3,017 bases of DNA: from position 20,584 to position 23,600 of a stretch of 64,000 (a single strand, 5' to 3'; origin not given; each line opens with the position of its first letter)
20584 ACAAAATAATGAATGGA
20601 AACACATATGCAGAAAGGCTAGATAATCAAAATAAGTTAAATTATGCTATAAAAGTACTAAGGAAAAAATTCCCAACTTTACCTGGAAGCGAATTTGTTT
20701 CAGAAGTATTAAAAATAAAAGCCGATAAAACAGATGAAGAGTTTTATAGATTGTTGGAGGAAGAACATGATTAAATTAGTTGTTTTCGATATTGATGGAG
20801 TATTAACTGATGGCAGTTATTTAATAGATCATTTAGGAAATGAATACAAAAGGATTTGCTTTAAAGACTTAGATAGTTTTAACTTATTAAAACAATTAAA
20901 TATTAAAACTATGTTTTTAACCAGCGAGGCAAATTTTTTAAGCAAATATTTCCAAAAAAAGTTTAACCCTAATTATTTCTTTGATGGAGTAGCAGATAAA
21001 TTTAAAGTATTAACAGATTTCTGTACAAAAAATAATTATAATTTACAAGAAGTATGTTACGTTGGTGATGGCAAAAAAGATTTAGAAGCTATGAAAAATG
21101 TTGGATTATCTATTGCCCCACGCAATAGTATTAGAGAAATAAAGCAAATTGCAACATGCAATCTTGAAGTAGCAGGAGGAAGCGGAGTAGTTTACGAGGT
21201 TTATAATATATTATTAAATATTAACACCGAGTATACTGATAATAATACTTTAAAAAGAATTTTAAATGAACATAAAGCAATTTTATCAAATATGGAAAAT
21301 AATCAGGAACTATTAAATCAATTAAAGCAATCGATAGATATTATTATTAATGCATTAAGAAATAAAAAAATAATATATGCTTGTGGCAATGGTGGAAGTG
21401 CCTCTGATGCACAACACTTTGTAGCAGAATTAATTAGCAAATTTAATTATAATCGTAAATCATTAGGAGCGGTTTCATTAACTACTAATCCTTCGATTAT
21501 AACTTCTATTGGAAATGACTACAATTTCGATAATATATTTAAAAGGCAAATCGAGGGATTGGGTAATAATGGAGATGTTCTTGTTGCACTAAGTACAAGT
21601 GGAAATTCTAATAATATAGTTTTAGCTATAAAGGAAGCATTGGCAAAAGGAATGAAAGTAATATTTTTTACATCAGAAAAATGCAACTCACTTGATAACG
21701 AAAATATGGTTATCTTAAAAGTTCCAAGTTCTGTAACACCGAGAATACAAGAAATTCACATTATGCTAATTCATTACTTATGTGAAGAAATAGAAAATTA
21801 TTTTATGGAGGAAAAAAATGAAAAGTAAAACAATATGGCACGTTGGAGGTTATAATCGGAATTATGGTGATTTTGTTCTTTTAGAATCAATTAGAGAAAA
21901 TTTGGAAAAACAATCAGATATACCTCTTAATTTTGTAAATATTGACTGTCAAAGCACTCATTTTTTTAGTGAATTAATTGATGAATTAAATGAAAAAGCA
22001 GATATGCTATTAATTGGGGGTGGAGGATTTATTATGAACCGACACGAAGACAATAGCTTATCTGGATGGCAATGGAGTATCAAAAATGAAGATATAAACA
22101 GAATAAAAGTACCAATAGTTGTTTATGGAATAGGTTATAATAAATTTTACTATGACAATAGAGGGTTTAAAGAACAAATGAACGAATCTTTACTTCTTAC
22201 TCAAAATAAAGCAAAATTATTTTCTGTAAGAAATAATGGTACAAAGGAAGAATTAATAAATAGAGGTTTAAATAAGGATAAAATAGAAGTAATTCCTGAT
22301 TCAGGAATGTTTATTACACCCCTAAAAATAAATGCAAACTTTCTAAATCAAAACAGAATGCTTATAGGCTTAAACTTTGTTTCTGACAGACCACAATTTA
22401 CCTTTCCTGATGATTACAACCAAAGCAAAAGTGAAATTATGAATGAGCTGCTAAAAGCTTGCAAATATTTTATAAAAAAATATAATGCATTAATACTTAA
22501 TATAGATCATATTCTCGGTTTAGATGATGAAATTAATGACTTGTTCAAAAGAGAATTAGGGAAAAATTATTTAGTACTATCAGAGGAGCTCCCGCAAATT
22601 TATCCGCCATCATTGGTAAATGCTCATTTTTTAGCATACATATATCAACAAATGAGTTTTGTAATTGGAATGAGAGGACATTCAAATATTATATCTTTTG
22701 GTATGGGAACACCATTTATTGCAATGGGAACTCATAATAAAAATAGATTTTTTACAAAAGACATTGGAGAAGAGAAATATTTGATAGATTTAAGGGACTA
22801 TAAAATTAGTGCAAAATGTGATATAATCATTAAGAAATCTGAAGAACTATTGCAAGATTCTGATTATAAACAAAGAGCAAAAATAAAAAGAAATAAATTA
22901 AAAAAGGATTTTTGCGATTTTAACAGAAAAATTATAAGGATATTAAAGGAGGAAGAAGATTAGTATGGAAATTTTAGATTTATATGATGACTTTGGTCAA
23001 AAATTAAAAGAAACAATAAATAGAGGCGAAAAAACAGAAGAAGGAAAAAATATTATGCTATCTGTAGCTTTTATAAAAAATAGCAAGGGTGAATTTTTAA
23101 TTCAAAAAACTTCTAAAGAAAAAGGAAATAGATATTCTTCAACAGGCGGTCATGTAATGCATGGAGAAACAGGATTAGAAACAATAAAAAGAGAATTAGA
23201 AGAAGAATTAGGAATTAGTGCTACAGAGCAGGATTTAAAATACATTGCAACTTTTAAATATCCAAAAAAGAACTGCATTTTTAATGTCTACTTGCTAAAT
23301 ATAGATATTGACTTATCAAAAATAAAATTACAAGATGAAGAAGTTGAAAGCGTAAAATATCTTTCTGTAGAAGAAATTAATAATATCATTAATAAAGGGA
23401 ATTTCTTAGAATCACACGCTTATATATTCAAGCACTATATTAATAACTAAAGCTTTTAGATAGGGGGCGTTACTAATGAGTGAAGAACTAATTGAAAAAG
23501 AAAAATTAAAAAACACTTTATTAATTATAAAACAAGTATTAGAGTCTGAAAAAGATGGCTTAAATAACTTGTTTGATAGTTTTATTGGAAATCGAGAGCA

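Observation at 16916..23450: Orphan operon for an uncharacterised 3-deoxy-ulosonic-acid-type sugar pathway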

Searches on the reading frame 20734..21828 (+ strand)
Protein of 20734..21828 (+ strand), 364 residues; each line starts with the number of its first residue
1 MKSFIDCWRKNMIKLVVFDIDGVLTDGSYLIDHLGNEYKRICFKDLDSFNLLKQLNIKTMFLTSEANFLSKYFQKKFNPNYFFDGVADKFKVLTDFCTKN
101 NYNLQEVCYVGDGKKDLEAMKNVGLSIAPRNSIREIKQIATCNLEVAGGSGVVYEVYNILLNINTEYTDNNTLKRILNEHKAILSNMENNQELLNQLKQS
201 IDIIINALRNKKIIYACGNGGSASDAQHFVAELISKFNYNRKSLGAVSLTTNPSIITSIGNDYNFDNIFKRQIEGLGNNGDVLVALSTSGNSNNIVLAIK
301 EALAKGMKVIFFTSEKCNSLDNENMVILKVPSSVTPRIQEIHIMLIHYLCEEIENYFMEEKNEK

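Call 5: search_protein_families(library=pfam, proteins=[window:20734-21828:+], max_evalue=0.01)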
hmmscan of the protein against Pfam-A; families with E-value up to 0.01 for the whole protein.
window:20734-21828:+ (364 aa): 5 families
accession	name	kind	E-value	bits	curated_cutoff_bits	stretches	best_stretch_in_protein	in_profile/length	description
PF13580.11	SIS_2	-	2.3e-27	96.2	27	1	179-314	5-138/138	SIS domain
PF08282.18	Hydrolase_3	-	1.5e-08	35.2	20.9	1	83-154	182-253/255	haloacid dehalogenase-like hydrolase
PF01380.27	SIS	-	9.1e-08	32.4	25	1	277-333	51-107/131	SIS domain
PF00702.32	Hydrolase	-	2.7e-07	31.6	26.4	0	13-29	1-17/191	haloacid dehalogenase-like hydrolase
PF13419.12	HAD_2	-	0.00041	20.9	23.8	1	53-126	92-174/178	Haloacid dehalogenase-like hydrolase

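Call 6: search_protein_families(library=ncbifam, proteins=[window:20734-21828:+], max_evalue=0.01)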
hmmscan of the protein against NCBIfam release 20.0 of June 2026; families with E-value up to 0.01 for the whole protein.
window:20734-21828:+ (364 aa): 35 families (the best 25 are shown)
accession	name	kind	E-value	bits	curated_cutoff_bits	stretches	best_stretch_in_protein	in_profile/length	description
NF010546.0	PRK13936.1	equivalog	1.3e-60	204.6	276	1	174-361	5-196/197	phosphoheptose isomerase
TIGR00441.1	gmhA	equivalog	6.2e-52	175.7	209.45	1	202-354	2-154/154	D-sedoheptulose 7-phosphate isomerase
NF001628.0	PRK00414.1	equivalog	1.1e-43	149.1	265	1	172-355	5-188/192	D-sedoheptulose 7-phosphate isomerase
NF010547.0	PRK13938.1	equivalog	8.4e-40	136.5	320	1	172-356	6-190/196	D-sedoheptulose 7-phosphate isomerase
NF008138.0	PRK10886.1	equivalog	9.1e-37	126.7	352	1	192-360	22-193/196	DnaA initiator-associating protein DiaA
NF058599.1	KDN-9-PPhBT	equivalog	8.6e-29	100.7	180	1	13-161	2-150/152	3-deoxy-D-glycero-D-galacto-nonulopyranosonate 9-phosphatase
TIGR01670.1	KdsC-phosphatas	subfamily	2.2e-22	79.7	106.95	1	13-164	1-152/154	3-deoxy-D-manno-octulosonate 8-phosphate phosphatase, YrbI family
TIGR02726.1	phenyl_P_delta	equivalog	1.3e-20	74.3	281.95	1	12-166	6-160/169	phenylphosphate carboxylase subunit delta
NF007019.0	PRK09484.1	equivalog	1.7e-20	73.5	208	1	10-168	22-180/187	3-deoxy-manno-octulosonate-8-phosphatase KdsC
NF002245.0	PRK01158.1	equivalog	4e-11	42.7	198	1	87-160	156-229/233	phosphoglycolate phosphatase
NF002805.0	PRK02947.1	subfamily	4e-08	32.7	135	1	173-318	4-146/247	sugar isomerase domain-containing protein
TIGR01491.1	HAD-SF-IB-PSPlk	hypoth_equivalog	2.6e-07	30.5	151.9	0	11-27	2-18/201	phosphoserine phosphatase-like hydrolase, archaeal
TIGR01487.1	Pglycolate_arch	equivalog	3.1e-07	30.5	122.75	1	87-153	146-212/215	phosphoglycolate phosphatase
TIGR02128.1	G6PI_arch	equivalog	4.1e-07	29.2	213.9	1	197-340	5-129/308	bifunctional phosphoglucose/phosphomannose isomerase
TIGR01662.1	HAD-SF-IIIA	subfamily_domain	4.8e-07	29.9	44.6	1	14-126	1-134/141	HAD-IIIA family hydrolase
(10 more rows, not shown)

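Call 15: find_encoding_contigs(protein=window:20734-21828:+, flank=10000, max_places=8)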
Protein window:20734-21828:+ (364 aa): no gene with exactly this product is on record in the collection.

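Call 16: find_encoding_contigs(protein=window:20767-21828:+, flank=10000, max_places=8)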
Protein window:20767-21828:+ (353 aa): 23 contigs read that carry it; 8 places shown.
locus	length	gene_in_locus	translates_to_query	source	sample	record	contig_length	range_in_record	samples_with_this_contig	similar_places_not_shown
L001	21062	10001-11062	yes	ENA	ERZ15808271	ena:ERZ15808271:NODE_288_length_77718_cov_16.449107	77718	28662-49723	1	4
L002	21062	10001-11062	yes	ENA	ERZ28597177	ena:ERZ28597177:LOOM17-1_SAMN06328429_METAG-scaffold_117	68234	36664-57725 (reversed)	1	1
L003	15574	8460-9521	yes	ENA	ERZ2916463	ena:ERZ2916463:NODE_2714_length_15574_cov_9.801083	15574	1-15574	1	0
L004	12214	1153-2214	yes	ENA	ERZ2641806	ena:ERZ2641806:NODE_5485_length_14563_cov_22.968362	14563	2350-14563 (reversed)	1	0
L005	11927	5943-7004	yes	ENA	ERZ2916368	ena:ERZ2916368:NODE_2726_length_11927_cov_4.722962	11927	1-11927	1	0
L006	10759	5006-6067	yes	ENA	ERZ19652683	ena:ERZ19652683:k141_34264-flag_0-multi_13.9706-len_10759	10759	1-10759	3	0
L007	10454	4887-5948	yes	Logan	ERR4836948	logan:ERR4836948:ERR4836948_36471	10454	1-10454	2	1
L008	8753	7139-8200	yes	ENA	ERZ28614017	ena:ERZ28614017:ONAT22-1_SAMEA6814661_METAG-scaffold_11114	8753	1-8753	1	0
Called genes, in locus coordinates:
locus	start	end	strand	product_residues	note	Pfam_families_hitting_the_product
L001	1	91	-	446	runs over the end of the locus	-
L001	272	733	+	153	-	PF01381:HTH_3, PF12844:HTH_19, PF13560:HTH_31 (faint), PF12844:HTH_19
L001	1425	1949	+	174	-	PF01381:HTH_3, PF12844:HTH_19 (weak), PF13443:HTH_26 (weak), PF01381:HTH_3, PF12844:HTH_19, PF13560:HTH_31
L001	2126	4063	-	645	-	PF00884:Sulfatase, PF01663:Phosphodiest (faint)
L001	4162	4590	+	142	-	PF04138:GtrA_DPMS_TM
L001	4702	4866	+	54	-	-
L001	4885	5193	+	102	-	PF04851:ResIII, PF00270:DEAD (weak)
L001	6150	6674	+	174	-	-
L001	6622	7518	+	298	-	PF03102:NeuB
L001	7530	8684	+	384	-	PF00465:Fe-ADH, PF13685:Fe-ADH_2, PF25137:ADH_Fe_C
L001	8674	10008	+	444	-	PF00701:DHDPS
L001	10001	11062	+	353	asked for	PF00702:Hydrolase (faint), PF08282:Hydrolase_3, PF13580:SIS_2, PF01380:SIS (weak)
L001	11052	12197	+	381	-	PF04230:PS_pyruv_trans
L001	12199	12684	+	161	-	PF00293:NUDIX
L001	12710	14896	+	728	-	PF00580:UvrD-helicase, PF13245:AAA_19 (weak), PF01443:Viral_helicase1 (faint), PF13361:UvrD_C, PF13538:UvrD_C_2 (weak)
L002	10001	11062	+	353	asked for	PF00702:Hydrolase (faint), PF08282:Hydrolase_3, PF13580:SIS_2, PF01380:SIS (weak)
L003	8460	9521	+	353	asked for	PF00702:Hydrolase (faint), PF08282:Hydrolase_3, PF13580:SIS_2, PF01380:SIS (weak)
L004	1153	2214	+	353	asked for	PF00702:Hydrolase (faint), PF08282:Hydrolase_3, PF13580:SIS_2, PF01380:SIS (weak)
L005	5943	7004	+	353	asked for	PF00702:Hydrolase (faint), PF08282:Hydrolase_3, PF13580:SIS_2, PF01380:SIS (weak)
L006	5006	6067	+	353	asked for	PF00702:Hydrolase (faint), PF08282:Hydrolase_3, PF13580:SIS_2, PF01380:SIS (weak)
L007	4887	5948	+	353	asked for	PF00702:Hydrolase (faint), PF08282:Hydrolase_3, PF13580:SIS_2, PF01380:SIS (weak)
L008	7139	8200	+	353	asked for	PF00702:Hydrolase (faint), PF08282:Hydrolase_3, PF13580:SIS_2, PF01380:SIS (weak)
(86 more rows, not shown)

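Call 36: search_protein_families(library=padloc, proteins=[window:20767-21828:+], max_evalue=0.001)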
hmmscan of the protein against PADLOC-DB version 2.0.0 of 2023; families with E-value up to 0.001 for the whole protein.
window:20767-21828:+ (353 aa): 0 families

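Call 57: search_solved_structures(query=window:20767-21828:+, max_evalue=1e-8, show_alignments=3)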
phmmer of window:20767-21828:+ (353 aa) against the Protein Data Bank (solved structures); distinct sequences matched with E-value up to 1e-8: 28.
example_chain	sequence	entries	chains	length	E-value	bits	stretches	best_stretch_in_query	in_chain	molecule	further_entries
5i01_A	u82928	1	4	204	3.3e-43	151.3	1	171-348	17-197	Phosphoheptose isomerase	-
1x92_A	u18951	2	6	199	1.5e-42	149.2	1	181-345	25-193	PHOSPHOHEPTOSE ISOMERASE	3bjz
2x3y_A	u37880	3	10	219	2.2e-42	148.7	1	165-345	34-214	PHOSPHOHEPTOSE ISOMERASE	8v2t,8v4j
2xbl_A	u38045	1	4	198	2.6e-42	148.4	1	166-345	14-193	PHOSPHOHEPTOSE ISOMERASE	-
5lu5_A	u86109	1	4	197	7.1e-42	147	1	166-345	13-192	Phosphoheptose isomerase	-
5ltz_A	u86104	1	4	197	7.1e-42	147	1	166-345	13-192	Phosphoheptose isomerase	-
5lu7_A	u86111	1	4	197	3.5e-41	144.7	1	166-345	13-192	Phosphoheptose isomerase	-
5lu6_A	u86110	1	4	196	3.9e-41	144.5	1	166-344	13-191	Phosphoheptose isomerase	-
5by2_A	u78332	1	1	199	6.8e-41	143.7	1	186-345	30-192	Phosphoheptose isomerase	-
1tk9_A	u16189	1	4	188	6e-38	134.1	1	167-345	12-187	Phosphoheptose isomerase 1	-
2i22_A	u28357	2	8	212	1e-32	116.8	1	161-345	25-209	Phosphoheptose isomerase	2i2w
2yva_A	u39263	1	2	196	7.3e-32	114.1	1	186-347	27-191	DnaA initiator-associating protein diaA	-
4u6n_A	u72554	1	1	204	7.3e-32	114.1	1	184-347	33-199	DnaA initiator-associating protein DiaA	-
3trj_A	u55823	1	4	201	1.1e-31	113.5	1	171-344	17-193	Phosphoheptose isomerase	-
1x94_A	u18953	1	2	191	1.4e-31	113.2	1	165-344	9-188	putative Phosphoheptose isomerase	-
3e81_A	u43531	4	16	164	1.1e-22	83.8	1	2-155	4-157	Acylneuraminate cytidylyltransferase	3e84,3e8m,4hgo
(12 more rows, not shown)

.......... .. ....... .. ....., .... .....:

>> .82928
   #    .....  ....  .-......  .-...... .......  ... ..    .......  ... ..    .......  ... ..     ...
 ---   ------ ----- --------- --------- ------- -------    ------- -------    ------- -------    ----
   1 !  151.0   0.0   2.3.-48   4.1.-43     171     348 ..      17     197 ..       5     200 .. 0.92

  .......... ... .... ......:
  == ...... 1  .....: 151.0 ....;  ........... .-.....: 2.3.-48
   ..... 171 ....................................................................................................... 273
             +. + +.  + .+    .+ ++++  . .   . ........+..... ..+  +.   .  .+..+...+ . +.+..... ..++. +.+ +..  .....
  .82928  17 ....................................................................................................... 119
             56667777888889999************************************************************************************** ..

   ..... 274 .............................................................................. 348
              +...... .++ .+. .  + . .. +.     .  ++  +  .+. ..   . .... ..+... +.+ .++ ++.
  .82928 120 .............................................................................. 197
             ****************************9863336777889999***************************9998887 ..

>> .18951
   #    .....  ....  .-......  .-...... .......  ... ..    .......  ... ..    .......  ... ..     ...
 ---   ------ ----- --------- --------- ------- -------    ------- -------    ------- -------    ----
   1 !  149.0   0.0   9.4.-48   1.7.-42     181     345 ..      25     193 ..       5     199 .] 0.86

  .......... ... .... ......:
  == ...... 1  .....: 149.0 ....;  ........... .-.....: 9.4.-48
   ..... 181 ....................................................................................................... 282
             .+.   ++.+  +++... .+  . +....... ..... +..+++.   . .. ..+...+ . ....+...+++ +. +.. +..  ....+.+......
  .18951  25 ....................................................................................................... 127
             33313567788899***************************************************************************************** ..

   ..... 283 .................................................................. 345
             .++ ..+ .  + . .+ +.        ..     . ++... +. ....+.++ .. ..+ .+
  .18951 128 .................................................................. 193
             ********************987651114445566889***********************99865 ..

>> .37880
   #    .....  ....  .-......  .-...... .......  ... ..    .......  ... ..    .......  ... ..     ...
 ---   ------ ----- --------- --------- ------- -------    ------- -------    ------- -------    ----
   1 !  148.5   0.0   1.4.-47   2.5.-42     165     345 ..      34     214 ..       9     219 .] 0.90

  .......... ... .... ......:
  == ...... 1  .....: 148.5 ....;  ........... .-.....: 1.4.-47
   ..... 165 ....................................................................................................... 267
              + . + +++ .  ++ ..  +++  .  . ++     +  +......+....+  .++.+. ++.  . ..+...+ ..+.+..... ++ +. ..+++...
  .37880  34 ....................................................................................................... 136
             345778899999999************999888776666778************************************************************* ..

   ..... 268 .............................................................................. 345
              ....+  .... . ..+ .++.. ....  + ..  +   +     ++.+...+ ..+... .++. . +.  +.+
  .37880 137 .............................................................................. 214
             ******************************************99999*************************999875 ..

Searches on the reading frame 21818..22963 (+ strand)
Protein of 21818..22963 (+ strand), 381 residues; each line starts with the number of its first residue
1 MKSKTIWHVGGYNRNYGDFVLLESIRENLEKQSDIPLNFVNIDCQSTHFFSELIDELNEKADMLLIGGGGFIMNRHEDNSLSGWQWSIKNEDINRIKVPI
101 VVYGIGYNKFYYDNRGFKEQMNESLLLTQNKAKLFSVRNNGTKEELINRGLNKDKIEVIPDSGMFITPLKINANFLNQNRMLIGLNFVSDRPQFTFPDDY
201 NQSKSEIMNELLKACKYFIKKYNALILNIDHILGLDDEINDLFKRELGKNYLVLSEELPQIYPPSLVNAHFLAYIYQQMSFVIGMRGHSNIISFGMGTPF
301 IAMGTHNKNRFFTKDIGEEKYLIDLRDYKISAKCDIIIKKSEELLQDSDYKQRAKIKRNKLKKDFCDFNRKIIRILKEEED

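Call 5: search_protein_families(library=pfam, proteins=[window:21818-22963:+], max_evalue=0.01)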
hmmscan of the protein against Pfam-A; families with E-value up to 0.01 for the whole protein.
window:21818-22963:+ (381 aa): 1 family
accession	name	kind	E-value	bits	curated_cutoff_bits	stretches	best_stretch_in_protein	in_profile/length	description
PF04230.19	PS_pyruv_trans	-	4.9e-24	86.1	25.3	1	15-307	1-280/280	Polysaccharide pyruvyl transferase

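Call 6: search_protein_families(library=ncbifam, proteins=[window:21818-22963:+], max_evalue=0.01)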
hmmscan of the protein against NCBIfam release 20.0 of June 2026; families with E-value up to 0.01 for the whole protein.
window:21818-22963:+ (381 aa): 3 families
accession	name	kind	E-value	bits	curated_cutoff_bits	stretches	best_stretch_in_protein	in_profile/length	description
TIGR03609.1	S_layer_CsaB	equivalog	1.1e-09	38.1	213.1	1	14-319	11-292/301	polysaccharide pyruvyl transferase CsaB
NF007452.0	PRK10017.1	equivalog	0.0027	16.6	399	1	272-328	321-377/426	colanic acid biosynthesis pyruvyl transferase WcaK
TIGR04006.1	wcaK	equivalog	0.0086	14.9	727.1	0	275-327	324-376/426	colanic acid biosynthesis pyruvyl transferase WcaK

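Call 36: search_protein_families(library=padloc, proteins=[window:21818-22963:+], max_evalue=0.001)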
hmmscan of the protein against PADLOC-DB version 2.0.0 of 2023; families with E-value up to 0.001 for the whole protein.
window:21818-22963:+ (381 aa): 0 families

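Call 59: search_solved_structures(query=window:21818-22963:+, max_evalue=0.1, show_alignments=2)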
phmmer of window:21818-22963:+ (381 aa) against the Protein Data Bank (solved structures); distinct sequences matched with E-value up to 0.1: 0.

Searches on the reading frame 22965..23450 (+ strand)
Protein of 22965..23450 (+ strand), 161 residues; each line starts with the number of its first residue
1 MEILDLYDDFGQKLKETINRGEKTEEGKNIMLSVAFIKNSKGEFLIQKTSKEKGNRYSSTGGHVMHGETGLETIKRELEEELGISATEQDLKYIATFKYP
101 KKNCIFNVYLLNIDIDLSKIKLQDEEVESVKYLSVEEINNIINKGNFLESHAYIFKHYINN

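Call 5: search_protein_families(library=pfam, proteins=[window:22965-23450:+], max_evalue=0.01)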
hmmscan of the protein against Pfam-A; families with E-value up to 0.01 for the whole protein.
window:22965-23450:+ (161 aa): 1 family
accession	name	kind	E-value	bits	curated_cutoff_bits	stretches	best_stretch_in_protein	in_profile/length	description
PF00293.34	NUDIX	-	7.7e-14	52.3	21.1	1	35-146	8-122/134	NUDIX domain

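Call 6: search_protein_families(library=ncbifam, proteins=[window:22965-23450:+], max_evalue=0.01)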
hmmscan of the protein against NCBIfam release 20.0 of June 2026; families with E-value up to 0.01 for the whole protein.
window:22965-23450:+ (161 aa): 16 families
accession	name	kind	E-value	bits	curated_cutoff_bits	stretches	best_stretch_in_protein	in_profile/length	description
TIGR00586.1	mutt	equivalog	1.1e-13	51.3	97.9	1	28-137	3-110/129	8-oxo-dGTP diphosphatase MutT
NF006530.0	PRK08999.1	equivalog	6.2e-11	41.9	245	1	28-109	4-87/315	Nudix family hydrolase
NF011922.0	PRK15393.1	equivalog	1.7e-09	37.6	152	1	37-140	45-149/182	NUDIX hydrolase YfcD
NF008044.0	PRK10776.1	equivalog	1.3e-08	34.8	148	1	28-112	2-88/130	8-oxo-dGTP diphosphatase MutT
TIGR02705.1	nudix_YtkD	equivalog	2.1e-07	30.6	154.4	1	8-144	5-130/156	RNA deprotection pyrophosphohydrolase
NF002995.0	PRK03759.1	equivalog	6.5e-07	29.2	127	1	35-145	40-157/185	isopentenyl-diphosphate Delta-isomerase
TIGR02150.1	IPP_isom_1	equivalog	3.1e-06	27.1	105.8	1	28-144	26-146/159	isopentenyl-diphosphate delta-isomerase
NF041653.1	Nud_hyd_Meth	equivalog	3.2e-06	27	300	1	27-143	23-143/170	Nudix hydrolase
NF001299.0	PRK00241.1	equivalog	3.9e-06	26.5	158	1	42-140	146-240/263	NAD(+) diphosphatase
NF007834.0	PRK10546.1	equivalog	8.2e-06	25.7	156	1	34-105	7-78/135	pyrimidine (deoxy)nucleoside triphosphate diphosphatase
NF008736.0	PRK11762.1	equivalog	0.00023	20.7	169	1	60-152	79-170/186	ADP compounds hydrolase NudE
NF006961.0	PRK09438.1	equivalog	0.0014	18.1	103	1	32-94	12-71/151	dihydroneopterin triphosphate diphosphatase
NF001936.0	PRK00714.1-3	equivalog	0.0021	18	118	0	41-100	22-82/155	RNA pyrophosphohydrolase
NF012016.0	PRK15472.1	equivalog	0.0021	17.8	95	1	36-111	10-95/141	nucleoside triphosphatase NudI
NF001937.0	PRK00714.1-4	equivalog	0.0023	17.6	139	1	37-95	15-69/161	RNA pyrophosphohydrolase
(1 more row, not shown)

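Call 36: search_protein_families(library=padloc, proteins=[window:22965-23450:+], max_evalue=0.001)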
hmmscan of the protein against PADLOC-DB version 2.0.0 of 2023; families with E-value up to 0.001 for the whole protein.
window:22965-23450:+ (161 aa): 1 family
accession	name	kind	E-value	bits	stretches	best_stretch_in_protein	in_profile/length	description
PDLC04899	PDC-S07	-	7.2e-12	43.1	1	28-141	5-115/135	-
